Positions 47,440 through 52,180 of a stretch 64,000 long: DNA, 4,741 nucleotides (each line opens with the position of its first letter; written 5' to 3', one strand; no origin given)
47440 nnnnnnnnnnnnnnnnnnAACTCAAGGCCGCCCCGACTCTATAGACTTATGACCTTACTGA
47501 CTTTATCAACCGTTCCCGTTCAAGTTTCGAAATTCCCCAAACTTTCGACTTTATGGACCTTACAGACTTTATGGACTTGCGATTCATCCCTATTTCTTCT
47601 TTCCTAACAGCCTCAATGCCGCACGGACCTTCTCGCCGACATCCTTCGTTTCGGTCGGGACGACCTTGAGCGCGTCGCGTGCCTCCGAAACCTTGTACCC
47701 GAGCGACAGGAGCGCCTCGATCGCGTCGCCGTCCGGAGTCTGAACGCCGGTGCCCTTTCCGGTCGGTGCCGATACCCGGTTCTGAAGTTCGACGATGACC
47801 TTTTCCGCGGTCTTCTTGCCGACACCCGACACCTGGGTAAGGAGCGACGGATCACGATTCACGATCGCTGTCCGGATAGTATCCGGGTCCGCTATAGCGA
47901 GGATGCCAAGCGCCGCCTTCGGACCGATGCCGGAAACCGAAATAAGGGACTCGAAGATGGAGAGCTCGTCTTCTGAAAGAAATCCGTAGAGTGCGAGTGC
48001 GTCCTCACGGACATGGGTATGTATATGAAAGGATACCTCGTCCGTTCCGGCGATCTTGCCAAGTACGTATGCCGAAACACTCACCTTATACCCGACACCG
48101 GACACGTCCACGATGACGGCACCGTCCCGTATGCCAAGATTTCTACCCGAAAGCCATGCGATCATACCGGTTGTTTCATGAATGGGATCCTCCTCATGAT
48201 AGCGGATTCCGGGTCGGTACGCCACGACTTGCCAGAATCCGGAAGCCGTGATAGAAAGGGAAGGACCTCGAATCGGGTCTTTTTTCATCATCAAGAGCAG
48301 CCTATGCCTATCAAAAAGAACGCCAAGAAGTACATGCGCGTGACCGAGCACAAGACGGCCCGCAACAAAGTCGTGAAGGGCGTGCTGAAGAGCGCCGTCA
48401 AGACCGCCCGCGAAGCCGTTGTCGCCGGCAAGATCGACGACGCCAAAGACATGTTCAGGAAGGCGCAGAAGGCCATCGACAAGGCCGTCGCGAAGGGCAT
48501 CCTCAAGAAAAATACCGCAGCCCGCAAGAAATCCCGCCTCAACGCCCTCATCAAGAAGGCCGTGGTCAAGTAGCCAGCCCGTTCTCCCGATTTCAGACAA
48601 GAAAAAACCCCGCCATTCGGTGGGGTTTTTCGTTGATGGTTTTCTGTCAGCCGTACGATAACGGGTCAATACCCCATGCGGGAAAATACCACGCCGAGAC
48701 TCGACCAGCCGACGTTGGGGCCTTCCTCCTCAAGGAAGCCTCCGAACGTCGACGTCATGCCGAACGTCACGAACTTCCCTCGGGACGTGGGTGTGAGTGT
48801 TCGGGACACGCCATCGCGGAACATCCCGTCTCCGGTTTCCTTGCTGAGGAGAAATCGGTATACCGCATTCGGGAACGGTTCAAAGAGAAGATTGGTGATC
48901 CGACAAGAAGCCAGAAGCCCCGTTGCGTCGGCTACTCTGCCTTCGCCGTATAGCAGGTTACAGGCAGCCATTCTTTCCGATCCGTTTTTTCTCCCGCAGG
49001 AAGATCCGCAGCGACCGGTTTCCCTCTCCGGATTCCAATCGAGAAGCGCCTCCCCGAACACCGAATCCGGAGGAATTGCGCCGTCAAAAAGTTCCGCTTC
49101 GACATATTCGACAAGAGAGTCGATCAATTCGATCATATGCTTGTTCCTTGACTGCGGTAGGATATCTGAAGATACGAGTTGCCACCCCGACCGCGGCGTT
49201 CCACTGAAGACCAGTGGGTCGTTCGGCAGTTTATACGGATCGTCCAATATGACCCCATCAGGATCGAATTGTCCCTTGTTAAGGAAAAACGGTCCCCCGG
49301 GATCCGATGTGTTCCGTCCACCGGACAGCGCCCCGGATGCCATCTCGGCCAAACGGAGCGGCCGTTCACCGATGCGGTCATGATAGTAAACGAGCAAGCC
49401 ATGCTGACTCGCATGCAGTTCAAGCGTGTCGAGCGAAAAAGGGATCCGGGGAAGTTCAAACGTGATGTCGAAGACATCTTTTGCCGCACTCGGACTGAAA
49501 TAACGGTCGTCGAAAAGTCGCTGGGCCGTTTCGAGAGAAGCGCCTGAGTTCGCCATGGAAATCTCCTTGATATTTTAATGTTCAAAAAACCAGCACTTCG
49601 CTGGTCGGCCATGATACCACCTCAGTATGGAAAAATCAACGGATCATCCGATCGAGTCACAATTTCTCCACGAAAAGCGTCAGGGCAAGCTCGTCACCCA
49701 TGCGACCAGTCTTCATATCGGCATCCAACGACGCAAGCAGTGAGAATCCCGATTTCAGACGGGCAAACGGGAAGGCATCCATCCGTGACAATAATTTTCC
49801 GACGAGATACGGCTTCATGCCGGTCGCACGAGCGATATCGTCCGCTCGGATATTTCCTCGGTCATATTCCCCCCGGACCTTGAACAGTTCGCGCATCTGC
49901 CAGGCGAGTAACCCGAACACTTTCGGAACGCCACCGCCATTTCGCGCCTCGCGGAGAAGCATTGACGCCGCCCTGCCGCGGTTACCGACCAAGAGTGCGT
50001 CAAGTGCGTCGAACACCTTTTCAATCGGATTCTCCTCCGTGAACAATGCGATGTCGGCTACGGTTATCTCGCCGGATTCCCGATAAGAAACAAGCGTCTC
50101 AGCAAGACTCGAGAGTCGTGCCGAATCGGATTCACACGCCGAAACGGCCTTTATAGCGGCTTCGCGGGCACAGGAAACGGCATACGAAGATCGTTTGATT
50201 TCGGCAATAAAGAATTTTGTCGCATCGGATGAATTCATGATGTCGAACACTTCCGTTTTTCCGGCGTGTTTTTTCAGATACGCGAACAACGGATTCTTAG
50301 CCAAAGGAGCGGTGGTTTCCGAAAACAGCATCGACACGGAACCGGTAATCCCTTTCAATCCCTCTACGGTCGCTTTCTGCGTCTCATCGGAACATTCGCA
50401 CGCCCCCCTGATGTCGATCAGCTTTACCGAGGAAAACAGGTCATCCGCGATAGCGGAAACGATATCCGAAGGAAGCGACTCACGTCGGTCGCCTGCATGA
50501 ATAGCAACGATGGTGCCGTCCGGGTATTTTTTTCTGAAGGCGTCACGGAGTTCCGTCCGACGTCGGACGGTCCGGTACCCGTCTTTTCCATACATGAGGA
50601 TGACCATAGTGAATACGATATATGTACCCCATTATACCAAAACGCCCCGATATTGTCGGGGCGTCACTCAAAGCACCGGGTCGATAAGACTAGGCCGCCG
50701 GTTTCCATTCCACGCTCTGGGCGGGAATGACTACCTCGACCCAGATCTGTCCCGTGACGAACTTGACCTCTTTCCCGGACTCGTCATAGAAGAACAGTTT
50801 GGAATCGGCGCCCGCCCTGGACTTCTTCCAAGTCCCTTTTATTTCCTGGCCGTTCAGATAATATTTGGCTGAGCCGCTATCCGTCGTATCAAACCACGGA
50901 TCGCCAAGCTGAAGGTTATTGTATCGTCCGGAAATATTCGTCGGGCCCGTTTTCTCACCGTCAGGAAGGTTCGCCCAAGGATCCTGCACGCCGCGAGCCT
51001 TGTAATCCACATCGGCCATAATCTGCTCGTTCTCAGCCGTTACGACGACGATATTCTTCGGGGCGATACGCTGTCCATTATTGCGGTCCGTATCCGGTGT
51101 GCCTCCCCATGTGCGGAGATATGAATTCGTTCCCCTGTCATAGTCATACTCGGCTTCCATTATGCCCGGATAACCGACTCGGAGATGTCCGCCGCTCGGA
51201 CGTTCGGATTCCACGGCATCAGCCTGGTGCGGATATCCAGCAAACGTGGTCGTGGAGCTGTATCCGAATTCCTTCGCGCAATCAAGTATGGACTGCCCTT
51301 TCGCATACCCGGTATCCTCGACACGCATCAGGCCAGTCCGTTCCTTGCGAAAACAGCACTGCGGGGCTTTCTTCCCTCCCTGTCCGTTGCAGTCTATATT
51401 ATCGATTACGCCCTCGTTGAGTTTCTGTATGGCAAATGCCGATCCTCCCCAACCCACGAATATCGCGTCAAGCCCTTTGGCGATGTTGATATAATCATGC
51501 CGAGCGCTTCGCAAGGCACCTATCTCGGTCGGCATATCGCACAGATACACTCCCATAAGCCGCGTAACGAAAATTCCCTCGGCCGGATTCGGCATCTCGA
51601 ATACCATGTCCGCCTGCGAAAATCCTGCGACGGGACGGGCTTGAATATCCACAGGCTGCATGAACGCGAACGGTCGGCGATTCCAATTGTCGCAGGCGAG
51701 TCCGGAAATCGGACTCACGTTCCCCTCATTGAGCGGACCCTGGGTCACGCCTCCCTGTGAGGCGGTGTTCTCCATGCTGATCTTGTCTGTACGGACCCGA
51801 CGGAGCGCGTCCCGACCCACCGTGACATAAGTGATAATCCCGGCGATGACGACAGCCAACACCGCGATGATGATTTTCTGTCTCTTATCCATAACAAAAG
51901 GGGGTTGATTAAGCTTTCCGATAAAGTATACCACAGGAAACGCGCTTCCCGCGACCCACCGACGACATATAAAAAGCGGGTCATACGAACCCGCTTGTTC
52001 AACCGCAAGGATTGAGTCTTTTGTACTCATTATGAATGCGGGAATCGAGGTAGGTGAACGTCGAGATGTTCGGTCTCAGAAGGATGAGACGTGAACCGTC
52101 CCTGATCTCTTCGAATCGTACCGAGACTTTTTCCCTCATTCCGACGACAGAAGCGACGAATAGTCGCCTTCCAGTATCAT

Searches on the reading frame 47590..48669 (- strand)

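Call 82: search_protein_families(library=pfam, proteins=[window:47590-48669:-], max_evalue=0.001)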
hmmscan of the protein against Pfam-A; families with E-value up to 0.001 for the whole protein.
window:47590-48669:- (359 aa): 4 families
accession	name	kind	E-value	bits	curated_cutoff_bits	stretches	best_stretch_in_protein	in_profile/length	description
PF01330.27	RuvA_N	-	3.6e-17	62.6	23.6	1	169-229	1-61/61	RuvA N terminal domain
PF14520.12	HHH_5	-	2.2e-15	57.3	27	1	239-296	1-56/57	Helix-hairpin-helix domain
PF07499.19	RuvA_C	-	1.9e-08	35.1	24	1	315-355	5-46/47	RuvA, C-terminal domain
PF00633.29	HHH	-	7.6e-07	29.1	24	0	269-292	5-28/30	Helix-hairpin-helix motif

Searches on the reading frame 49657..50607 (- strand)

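Call 82: search_protein_families(library=pfam, proteins=[window:49657-50607:-], max_evalue=0.001)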
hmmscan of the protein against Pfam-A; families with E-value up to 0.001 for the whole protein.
window:49657-50607:- (316 aa): 1 family
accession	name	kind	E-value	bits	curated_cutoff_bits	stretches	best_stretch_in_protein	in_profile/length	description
PF21694.2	DNA_pol3_delta_C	-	2.2e-15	57.2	27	1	196-315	2-120/121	DNA polymerase III delta subunit, C-terminal domain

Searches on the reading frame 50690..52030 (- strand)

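Call 82: search_protein_families(library=pfam, proteins=[window:50690-52030:-], max_evalue=0.001)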
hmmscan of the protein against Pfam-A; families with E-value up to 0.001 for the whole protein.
window:50690-52030:- (446 aa): 2 families
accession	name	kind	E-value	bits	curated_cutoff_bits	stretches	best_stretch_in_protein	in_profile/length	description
PF11258.13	DUF3048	-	2.3e-25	89.9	25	1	116-258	12-148/148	Protein of unknown function (DUF3048) N-terminal domain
PF17479.7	DUF3048_C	-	3.4e-18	66.5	25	1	291-431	9-114/114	Protein of unknown function (DUF3048) C-terminal domain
